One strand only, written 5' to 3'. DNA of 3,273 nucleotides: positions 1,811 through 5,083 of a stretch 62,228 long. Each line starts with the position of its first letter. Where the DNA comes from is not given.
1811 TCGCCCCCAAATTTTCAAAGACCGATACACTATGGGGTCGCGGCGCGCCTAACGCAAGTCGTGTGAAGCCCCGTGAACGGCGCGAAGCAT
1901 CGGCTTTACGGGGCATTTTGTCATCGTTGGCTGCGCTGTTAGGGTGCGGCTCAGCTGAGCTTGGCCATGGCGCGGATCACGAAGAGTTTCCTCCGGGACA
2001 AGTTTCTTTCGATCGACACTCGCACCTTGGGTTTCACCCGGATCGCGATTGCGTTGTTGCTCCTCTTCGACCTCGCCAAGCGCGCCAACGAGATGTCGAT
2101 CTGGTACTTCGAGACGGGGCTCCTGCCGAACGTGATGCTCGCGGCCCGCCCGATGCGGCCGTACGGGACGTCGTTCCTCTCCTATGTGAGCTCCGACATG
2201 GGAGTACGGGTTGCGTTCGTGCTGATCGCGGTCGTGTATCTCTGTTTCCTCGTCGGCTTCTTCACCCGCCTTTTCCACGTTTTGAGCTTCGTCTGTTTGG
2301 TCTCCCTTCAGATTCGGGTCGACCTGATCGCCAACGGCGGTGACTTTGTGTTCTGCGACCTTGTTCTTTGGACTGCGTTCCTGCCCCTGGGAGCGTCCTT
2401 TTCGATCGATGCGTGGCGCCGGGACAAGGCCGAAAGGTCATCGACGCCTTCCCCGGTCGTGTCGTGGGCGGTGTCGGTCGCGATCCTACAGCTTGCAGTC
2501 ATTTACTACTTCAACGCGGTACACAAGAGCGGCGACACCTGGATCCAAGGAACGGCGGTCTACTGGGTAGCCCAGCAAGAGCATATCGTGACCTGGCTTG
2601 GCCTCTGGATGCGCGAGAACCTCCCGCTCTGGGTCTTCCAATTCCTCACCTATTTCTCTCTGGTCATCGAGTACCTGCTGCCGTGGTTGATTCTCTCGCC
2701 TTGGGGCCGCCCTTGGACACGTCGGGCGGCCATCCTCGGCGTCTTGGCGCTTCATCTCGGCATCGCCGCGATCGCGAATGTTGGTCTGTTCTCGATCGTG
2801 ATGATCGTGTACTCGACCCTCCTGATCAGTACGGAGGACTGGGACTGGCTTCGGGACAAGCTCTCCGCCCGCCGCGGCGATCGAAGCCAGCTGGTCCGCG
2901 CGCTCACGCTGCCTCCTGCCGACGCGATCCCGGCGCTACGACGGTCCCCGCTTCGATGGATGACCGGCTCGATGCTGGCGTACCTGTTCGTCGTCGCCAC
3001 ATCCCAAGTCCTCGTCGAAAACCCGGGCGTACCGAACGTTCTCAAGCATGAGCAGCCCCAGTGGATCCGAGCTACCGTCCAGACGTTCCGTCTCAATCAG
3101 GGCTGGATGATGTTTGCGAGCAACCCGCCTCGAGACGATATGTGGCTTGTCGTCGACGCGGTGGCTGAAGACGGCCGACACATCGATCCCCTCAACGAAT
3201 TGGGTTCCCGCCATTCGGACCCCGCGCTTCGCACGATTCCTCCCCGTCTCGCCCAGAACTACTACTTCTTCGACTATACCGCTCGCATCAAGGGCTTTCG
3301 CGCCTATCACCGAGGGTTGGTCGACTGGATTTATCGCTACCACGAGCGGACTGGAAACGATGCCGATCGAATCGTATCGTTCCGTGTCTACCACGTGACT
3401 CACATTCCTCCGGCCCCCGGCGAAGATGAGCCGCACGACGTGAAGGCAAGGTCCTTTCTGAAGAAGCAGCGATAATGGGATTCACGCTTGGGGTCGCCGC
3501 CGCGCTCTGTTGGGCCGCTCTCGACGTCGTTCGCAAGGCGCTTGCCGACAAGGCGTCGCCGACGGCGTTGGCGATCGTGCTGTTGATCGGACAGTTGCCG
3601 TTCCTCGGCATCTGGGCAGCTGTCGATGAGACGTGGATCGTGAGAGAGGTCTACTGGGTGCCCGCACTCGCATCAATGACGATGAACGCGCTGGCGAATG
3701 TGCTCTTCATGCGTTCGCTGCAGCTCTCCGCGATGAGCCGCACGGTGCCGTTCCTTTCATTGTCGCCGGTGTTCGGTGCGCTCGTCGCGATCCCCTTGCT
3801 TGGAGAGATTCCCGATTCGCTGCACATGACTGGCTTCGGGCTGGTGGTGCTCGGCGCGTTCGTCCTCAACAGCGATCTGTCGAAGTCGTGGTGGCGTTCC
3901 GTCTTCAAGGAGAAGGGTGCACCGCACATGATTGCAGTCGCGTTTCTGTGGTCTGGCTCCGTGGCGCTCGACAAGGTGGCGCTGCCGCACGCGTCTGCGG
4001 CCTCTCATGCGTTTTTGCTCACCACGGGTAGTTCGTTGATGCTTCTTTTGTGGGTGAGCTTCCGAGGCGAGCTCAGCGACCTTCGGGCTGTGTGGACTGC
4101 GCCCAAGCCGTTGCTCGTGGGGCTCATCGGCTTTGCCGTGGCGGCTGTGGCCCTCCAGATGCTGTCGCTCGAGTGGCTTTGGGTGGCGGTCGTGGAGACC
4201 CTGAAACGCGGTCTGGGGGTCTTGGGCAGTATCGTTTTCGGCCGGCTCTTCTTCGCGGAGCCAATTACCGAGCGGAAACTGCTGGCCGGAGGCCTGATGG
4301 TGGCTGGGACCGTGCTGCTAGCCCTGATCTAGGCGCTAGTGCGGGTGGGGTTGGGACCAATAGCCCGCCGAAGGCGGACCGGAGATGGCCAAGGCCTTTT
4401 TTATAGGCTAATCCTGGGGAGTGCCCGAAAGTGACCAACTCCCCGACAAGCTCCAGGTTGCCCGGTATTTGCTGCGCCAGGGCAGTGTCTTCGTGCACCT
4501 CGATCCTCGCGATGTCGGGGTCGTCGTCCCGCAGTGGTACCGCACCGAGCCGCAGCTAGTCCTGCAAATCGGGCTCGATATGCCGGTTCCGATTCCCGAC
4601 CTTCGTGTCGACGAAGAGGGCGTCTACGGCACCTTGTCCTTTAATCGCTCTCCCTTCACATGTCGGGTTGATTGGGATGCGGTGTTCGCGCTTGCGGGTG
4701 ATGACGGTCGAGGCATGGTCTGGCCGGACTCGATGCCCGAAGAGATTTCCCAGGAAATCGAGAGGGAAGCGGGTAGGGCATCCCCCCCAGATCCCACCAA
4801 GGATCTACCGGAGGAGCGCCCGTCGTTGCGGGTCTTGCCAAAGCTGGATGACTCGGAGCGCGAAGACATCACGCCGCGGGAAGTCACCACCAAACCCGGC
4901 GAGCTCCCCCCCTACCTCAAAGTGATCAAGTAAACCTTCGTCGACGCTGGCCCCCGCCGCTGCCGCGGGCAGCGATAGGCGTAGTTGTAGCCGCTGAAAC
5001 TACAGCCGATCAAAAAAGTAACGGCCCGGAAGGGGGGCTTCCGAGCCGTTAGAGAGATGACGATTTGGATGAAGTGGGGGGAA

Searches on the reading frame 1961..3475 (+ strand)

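Call 74: search_protein_families(library=pfam, proteins=[window:1961-3475:+])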
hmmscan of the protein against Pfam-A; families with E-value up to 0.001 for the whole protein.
window:1961-3475:+ (504 aa): 2 families
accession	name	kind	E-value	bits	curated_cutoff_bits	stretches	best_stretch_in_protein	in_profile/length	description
PF05090.19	HTTM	-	1.8e-09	38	27.7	1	17-294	3-259/259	HTTM domain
PF06762.20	LMF1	-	0.00035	21.2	27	1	156-294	26-161/163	Lipase maturation factor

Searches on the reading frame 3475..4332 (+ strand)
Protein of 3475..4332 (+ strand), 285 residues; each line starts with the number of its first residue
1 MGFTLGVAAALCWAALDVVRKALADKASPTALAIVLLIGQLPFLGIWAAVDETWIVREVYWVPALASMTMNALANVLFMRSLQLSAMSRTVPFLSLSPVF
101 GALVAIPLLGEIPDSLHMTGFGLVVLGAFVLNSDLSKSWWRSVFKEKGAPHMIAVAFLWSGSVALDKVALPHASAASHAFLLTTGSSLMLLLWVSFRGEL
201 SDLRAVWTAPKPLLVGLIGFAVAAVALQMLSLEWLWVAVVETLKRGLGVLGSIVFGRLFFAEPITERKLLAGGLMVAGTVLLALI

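Call 22: search_protein_families(library=pfam, proteins=[window:3475-4332:+])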
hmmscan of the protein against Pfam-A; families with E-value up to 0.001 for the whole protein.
window:3475-4332:+ (285 aa): 1 family
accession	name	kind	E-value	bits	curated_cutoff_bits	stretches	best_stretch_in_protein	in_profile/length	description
PF00892.27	EamA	-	1.4e-23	84.1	28.2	2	2-132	3-134/135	EamA-like transporter family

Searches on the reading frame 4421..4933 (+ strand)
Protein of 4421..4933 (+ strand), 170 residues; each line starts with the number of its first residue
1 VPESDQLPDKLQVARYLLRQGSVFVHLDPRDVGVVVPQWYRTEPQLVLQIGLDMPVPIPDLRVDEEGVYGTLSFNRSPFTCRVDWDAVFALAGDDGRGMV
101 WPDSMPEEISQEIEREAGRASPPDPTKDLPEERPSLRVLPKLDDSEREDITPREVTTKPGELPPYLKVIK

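Call 22: search_protein_families(library=pfam, proteins=[window:4421-4933:+])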
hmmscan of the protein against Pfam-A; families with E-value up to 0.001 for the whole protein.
window:4421-4933:+ (170 aa): 1 family
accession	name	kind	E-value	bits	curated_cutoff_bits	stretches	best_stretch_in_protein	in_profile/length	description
PF04386.18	SspB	-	0.00018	22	27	1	24-138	30-154/156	Stringent starvation protein B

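Call 47: find_homologous_proteins(query=window:4421-4930:+, max_evalue=0.00001)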
Query window:4421-4930:+ (170 aa): 3213 proteins with E <= 0.00001 among 3272 candidates; the best 120 are listed.
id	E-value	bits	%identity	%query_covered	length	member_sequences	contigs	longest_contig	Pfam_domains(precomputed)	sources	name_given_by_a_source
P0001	6.0e-107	373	99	100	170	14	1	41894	-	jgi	-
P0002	2.9e-96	338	89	100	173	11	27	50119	PF04386.19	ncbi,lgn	-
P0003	6.6e-96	337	89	100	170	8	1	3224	-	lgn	-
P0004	4.7e-95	334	89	100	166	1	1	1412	-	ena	-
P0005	6.8e-95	334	89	100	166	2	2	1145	-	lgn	-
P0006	5.8e-83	295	81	100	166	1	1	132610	PF04386.19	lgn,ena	-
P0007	1.7e-82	293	80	100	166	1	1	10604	PF04386.19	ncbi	ncbi:MAG: ClpXP protease specificity-enhancing factor SspB [Myxococcota bacterium]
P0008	3.8e-82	292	80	100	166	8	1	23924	PF04386.19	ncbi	ncbi:MAG: hypothetical protein AAF997_04315 [Myxococcota bacterium]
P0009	2.6e-81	289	78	100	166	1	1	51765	PF04386.19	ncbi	ncbi:MAG: hypothetical protein AAF500_16295 [Myxococcota bacterium]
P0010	2.6e-81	289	79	100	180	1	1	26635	-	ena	-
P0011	2.7e-81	289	81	100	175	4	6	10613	PF04386.19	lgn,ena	-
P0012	3.1e-81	289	79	100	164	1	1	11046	PF04386.19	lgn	-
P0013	1.1e-73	265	75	100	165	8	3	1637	PF04386.19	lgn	-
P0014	9.8e-73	261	75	100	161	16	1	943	PF04386.19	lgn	-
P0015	1.7e-72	261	72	100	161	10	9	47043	PF04386.19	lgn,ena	-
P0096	1.3e-59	219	60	97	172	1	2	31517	PF04386.19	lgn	-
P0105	4.3e-54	201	55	97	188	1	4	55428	PF04386.19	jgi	jgi:hypothetical protein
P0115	2.8e-52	195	56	96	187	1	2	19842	PF04386.19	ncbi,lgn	-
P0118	4.8e-52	194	56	100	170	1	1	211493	PF04386.19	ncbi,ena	-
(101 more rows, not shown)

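Call 48: find_encoding_contigs(protein=P0118, flank=5000, max_places=1)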
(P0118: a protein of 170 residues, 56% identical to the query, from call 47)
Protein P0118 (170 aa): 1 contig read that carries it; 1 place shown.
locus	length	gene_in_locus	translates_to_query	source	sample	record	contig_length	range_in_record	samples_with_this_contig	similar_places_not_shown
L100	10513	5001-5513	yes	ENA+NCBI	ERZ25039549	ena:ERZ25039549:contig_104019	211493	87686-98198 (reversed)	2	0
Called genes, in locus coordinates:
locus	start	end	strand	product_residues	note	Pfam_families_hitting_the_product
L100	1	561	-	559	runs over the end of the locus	PF07626:PSD3, PF07637:PSD5, PF07631:PSD4, PF07627:PSCyt3, PF07624:PSD2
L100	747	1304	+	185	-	PF00578:AhpC-TSA, PF08534:Redoxin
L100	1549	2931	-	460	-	PF13472:Lipase_GDSL_2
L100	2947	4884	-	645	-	PF13517:FG-GAP_3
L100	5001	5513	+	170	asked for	PF04386:SspB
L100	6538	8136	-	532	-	PF00498:FHA, PF16697:Yop-YscD_cpl, PF00158:Sigma54_activat, PF14532:Sigma54_activ_2, PF25601:AAA_lid_14, PF02954:HTH_8, PF18024:HTH_50 (weak)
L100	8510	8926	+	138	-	PF13545:HTH_Crp_2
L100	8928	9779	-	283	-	PF00528:BPD_transp_1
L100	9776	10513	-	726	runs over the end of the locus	PF01547:SBP_bac_1, PF13416:SBP_bac_8, PF00528:BPD_transp_1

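Call 49: find_encoding_contigs(protein=P0105, flank=5000, max_places=1)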
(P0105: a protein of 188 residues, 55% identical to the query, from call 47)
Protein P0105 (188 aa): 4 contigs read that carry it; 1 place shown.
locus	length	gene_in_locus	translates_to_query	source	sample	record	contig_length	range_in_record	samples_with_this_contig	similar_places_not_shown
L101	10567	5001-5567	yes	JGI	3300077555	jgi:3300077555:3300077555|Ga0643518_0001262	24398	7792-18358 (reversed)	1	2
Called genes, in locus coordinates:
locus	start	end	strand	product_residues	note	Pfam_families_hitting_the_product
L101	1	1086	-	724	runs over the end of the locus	PF01590:GAF, PF13426:PAS_9 (weak), PF00512:HisKA (weak), PF02518:HATPase_c, PF00072:Response_reg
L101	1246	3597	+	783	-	PF04851:ResIII, PF00176:SNF2-rel_dom, PF00270:DEAD (weak), PF00271:Helicase_C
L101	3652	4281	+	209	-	PF01625:PMSR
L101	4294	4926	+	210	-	-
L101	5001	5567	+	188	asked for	PF04386:SspB (faint)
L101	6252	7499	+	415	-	-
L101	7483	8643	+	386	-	-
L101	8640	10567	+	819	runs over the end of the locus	PF00672:HAMP, PF00512:HisKA, PF02518:HATPase_c, PF00072:Response_reg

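Call 50: find_encoding_contigs(protein=P0115, flank=5000, max_places=1)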
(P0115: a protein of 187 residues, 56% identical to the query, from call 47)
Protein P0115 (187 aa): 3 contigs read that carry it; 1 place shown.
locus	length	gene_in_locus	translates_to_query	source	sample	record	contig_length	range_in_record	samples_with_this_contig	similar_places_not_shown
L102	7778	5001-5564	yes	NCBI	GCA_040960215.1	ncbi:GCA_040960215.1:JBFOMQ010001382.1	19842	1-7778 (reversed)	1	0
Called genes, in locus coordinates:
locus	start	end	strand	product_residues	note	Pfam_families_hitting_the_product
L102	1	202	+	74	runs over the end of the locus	-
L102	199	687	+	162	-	-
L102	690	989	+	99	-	-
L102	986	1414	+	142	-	-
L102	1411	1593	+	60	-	-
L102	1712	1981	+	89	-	-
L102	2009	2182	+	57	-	-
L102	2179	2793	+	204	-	-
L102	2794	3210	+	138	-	PF12728:HTH_17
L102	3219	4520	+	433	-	PF14659:Phage_int_SAM_3 (weak)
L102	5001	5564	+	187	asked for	PF04386:SspB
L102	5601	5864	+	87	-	-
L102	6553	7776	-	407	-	?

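Call 51: find_encoding_contigs(protein=P0096, flank=5000, max_places=1)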
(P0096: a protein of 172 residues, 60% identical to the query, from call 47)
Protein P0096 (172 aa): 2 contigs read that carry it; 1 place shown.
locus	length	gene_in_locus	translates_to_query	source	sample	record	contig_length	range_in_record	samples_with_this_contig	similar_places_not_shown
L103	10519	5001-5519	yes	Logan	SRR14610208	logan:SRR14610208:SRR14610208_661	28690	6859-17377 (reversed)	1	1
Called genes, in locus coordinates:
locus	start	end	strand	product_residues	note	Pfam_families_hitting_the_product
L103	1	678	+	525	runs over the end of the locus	PF03349:Toluene_X (faint)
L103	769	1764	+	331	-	PF22352:K319L-like_PKD (weak)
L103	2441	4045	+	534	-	PF16655:PhoD_N, PF09423:PhoD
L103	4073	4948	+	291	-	PF00892:EamA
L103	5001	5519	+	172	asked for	PF04386:SspB (weak)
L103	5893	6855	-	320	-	PF00300:His_Phos_1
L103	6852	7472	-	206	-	PF00574:CLP_protease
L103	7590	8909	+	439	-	PF00092:VWA, PF13519:VWA_2, PF13768:VWA_3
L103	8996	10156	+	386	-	PF01546:Peptidase_M20, PF07687:M20_dimer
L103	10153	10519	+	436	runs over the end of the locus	PF00696:AA_kinase, PF00583:Acetyltransf_1, PF13508:Acetyltransf_7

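Call 60: find_homologous_proteins(query=L100:6541-8136:-, max_evalue=1e-30)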
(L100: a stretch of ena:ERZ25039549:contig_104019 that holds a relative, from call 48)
Query L100:6541-8136:- (532 aa): 1439 proteins with E <= 1e-30 among 8000 candidates; the best 120 are listed.
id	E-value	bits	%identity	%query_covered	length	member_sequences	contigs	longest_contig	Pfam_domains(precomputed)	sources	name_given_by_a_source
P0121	0.0e+0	1161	100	100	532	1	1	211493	PF00158.33,PF00498.32,PF25601.2,PF02954.26,PF18024.8,PF16697.11,PF14532.13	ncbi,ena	-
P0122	5.9e-275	931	82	100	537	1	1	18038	PF00158.33,PF00498.32,PF25601.2,PF02954.26,PF18024.8,PF16697.11,PF14532.13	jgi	-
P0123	2.8e-273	926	79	100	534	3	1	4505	PF00158.33,PF00498.32,PF25601.2,PF02954.26,PF18024.8,PF16697.11,PF14532.13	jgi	jgi:hypothetical protein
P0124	5.1e-236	803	72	100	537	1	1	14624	PF00158.33,PF00498.32,PF25601.2,PF02954.26,PF18024.8,PF16697.11,PF14532.13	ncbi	-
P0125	2.3e-235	801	72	100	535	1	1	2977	PF00158.33,PF00498.32,PF25601.2,PF02954.26,PF18024.8,PF16697.11,PF14532.13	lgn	-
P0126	8.0e-218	743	68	100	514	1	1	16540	PF00158.33,PF00498.32,PF25601.2,PF02954.26,PF18024.8,PF16697.11,PF00990.27,PF14532.13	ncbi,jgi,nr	ncbi:MAG: sigma 54-interacting transcriptional regulator [Deltaproteobacteria bacterium]|nr:sigma 54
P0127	1.7e-208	712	64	99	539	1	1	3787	PF00158.33,PF25601.2,PF02954.26,PF18024.8,PF14532.13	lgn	-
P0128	2.2e-206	705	65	98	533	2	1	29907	PF00158.33,PF00498.32,PF25601.2,PF02954.26,PF18024.8,PF00990.27,PF14532.13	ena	-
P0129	2.3e-205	702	65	99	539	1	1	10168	PF00158.33,PF00498.32,PF25601.2,PF02954.26,PF18024.8,PF00990.27,PF14532.13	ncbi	-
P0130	1.2e-203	696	63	98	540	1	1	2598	PF00158.33,PF25601.2,PF02954.26,PF18024.8,PF16697.11,PF14532.13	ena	-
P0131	4.0e-203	694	63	100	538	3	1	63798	PF00158.33,PF25601.2,PF02954.26,PF18024.8,PF16697.11,PF14532.13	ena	-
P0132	2.0e-202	692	65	100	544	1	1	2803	PF00158.33,PF25601.2,PF02954.26,PF18024.8,PF14532.13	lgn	-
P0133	1.6e-199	682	63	100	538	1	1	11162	PF00158.33,PF00498.32,PF25601.2,PF02954.26,PF18024.8,PF16697.11,PF00990.27,PF14532.13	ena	-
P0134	1.8e-198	679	62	99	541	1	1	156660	PF00158.33,PF00498.32,PF25601.2,PF02954.26,PF18024.8,PF16697.11,PF14532.13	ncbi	ncbi:MAG: sigma 54-interacting transcriptional regulator [Polyangiales bacterium]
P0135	1.9e-195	669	63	98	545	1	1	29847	PF00158.33,PF00498.32,PF25601.2,PF02954.26,PF18024.8,PF16697.11,PF14532.13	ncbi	-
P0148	1.3e-176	607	58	97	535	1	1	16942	PF00158.33,PF00498.32,PF25601.2,PF02954.26,PF18024.8,PF16697.11,PF14532.13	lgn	-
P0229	5.9e-151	522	54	96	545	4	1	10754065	PF00158.33,PF25601.2,PF02954.26,PF18024.8,PF14532.13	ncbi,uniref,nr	ncbi:helix-turn-helix domain-containing protein [Sandaracinus amylolyticus]|uniref:helix-turn-helix 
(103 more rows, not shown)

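Call 64: find_encoding_contigs(protein=P0229, flank=6000, max_places=1)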
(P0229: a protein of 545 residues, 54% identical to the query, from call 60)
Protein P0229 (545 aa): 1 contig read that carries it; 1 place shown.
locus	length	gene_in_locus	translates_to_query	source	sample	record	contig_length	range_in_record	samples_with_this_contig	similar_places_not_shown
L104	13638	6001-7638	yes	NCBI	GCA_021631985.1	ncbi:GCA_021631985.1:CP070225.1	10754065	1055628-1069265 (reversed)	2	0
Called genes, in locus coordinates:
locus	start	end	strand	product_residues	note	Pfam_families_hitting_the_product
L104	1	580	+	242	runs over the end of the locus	PF00970:FAD_binding_6, PF00175:NAD_binding_1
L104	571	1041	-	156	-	-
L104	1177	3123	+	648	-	PF13432:TPR_16 (weak), PF13458:Peripla_BP_6, PF01094:ANF_receptor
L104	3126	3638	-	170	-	-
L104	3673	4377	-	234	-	PF02230:Abhydrolase_2, PF03959:FSH1 (faint), PF01738:DLH (faint)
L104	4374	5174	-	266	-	-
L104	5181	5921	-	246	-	PF00027:cNMP_binding, PF13545:HTH_Crp_2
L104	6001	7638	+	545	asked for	PF00158:Sigma54_activat (faint), PF14532:Sigma54_activ_2, PF25601:AAA_lid_14, PF02954:HTH_8, PF18024:HTH_50 (weak)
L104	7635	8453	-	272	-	PF12796:Ank_2, PF00023:Ank (faint), PF13606:Ank_3 (faint), PF24521:Ank_KRIT1 (faint), PF12796:Ank_2, PF13637:Ank_4, PF13857:Ank_5 (weak)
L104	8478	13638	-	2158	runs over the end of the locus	PF03534:SpvB, PF01839:FG-GAP (faint), PF13517:FG-GAP_3 (weak), PF25023:TEN_YD-shell, PF13930:Endonuclea_NS_2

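Call 65: find_encoding_contigs(protein=P0148, flank=6000, max_places=1)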
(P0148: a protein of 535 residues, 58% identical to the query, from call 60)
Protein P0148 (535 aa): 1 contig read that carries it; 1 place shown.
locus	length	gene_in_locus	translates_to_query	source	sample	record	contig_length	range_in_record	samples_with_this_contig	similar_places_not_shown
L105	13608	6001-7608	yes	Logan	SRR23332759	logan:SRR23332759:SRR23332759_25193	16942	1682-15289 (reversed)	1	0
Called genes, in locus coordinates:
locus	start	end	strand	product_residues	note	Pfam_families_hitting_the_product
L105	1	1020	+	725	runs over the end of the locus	PF01547:SBP_bac_1, PF13416:SBP_bac_8, PF13531:SBP_bac_11 (faint), PF00528:BPD_transp_1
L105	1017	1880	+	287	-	PF00528:BPD_transp_1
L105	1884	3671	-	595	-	PF25390:WD40_RLD, PF13540:RCC1_2, PF25384:Alsin_RLD (faint), PF00415:RCC1 (weak), PF25390:WD40_RLD, PF13540:RCC1_2 (weak)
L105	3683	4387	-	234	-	PF00515:TPR_1 (faint), PF07719:TPR_2 (faint), PF13432:TPR_16 (weak)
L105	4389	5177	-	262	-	-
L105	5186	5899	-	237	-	PF00027:cNMP_binding, PF13545:HTH_Crp_2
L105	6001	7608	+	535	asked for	PF16697:Yop-YscD_cpl, PF00498:FHA, PF00158:Sigma54_activat, PF14532:Sigma54_activ_2, PF25601:AAA_lid_14, PF02954:HTH_8, PF18024:HTH_50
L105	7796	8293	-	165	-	PF04386:SspB (weak)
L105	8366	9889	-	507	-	PF14312:FG-GAP_2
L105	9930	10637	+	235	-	-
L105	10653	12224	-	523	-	-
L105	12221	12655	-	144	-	-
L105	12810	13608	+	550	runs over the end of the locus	-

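Call 66: find_encoding_contigs(protein=P0134, flank=6000, max_places=1)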
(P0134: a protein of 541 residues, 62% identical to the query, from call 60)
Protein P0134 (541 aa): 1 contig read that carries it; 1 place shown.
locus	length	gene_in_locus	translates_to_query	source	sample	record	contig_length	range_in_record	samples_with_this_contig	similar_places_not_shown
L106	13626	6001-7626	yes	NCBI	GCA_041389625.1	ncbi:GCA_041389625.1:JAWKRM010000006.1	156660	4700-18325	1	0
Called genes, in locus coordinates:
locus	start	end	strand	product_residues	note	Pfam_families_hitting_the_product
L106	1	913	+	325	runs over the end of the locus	PF00300:His_Phos_1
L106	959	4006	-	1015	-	-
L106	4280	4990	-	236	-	-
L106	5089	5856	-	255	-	PF00027:cNMP_binding, PF13545:HTH_Crp_2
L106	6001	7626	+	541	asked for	PF16697:Yop-YscD_cpl (weak), PF00498:FHA, PF00158:Sigma54_activat, PF14532:Sigma54_activ_2, PF25601:AAA_lid_14, PF02954:HTH_8, PF18024:HTH_50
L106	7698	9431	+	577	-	-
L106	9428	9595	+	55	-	-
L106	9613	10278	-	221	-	PF04386:SspB (weak)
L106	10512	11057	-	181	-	PF10025:DUF2267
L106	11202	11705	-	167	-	-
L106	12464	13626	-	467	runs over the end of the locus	-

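Call 72: search_solved_structures(query=P0121, max_evalue=1e-10, show_alignments=1)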
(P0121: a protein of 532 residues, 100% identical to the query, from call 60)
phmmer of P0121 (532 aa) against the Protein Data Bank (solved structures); distinct sequences matched with E-value up to 1e-10: 35.
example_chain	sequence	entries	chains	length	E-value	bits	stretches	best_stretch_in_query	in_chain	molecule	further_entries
1ojl_A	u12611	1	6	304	7.8e-38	134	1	259-519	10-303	TRANSCRIPTIONAL REGULATORY PROTEIN ZRAR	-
4l4u_A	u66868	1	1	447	2.9e-34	122.2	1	259-523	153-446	Transcriptional regulator (NtrC family)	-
8p53_C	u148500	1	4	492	1.6e-32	116.4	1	258-465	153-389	Transcriptional regulator FleQ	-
5exx_A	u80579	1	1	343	1.5e-30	110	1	259-465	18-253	Transcriptional regulator FleQ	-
9qq6_C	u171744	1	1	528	5.1e-30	108.2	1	262-520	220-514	Nif-specific regulatory protein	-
6luf_A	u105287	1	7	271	6.7e-30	107.8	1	267-465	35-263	Flagellar regulatory protein C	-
6lua_A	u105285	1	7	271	3.3e-29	105.5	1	267-465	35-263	Flagellar regulatory protein C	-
4qhs_A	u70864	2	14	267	4.2e-29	105.2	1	267-465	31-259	Flagellar regulatory protein C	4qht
26jl_A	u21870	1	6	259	7.3e-29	104.4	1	267-466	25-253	Flagellar regulatory protein A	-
1ny6_A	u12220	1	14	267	5.4e-28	101.5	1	259-458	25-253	transcriptional regulator (NtrC family)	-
4ly6_A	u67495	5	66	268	5.5e-28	101.5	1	259-458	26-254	Transcriptional regulator (NtrC family)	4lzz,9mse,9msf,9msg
5exp_A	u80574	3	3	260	6.5e-28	101.3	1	259-460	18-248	Transcriptional regulator FleQ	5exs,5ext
7ejw_C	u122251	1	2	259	6.9e-28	101.2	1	259-460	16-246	Transcriptional regulator FleQ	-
6j7e_A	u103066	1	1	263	6.9e-28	101.2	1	259-463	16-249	Nitrogen assimilation regulatory protein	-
8pb9_D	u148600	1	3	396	1.8e-27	99.8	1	258-460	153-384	Transcriptional regulator FleQ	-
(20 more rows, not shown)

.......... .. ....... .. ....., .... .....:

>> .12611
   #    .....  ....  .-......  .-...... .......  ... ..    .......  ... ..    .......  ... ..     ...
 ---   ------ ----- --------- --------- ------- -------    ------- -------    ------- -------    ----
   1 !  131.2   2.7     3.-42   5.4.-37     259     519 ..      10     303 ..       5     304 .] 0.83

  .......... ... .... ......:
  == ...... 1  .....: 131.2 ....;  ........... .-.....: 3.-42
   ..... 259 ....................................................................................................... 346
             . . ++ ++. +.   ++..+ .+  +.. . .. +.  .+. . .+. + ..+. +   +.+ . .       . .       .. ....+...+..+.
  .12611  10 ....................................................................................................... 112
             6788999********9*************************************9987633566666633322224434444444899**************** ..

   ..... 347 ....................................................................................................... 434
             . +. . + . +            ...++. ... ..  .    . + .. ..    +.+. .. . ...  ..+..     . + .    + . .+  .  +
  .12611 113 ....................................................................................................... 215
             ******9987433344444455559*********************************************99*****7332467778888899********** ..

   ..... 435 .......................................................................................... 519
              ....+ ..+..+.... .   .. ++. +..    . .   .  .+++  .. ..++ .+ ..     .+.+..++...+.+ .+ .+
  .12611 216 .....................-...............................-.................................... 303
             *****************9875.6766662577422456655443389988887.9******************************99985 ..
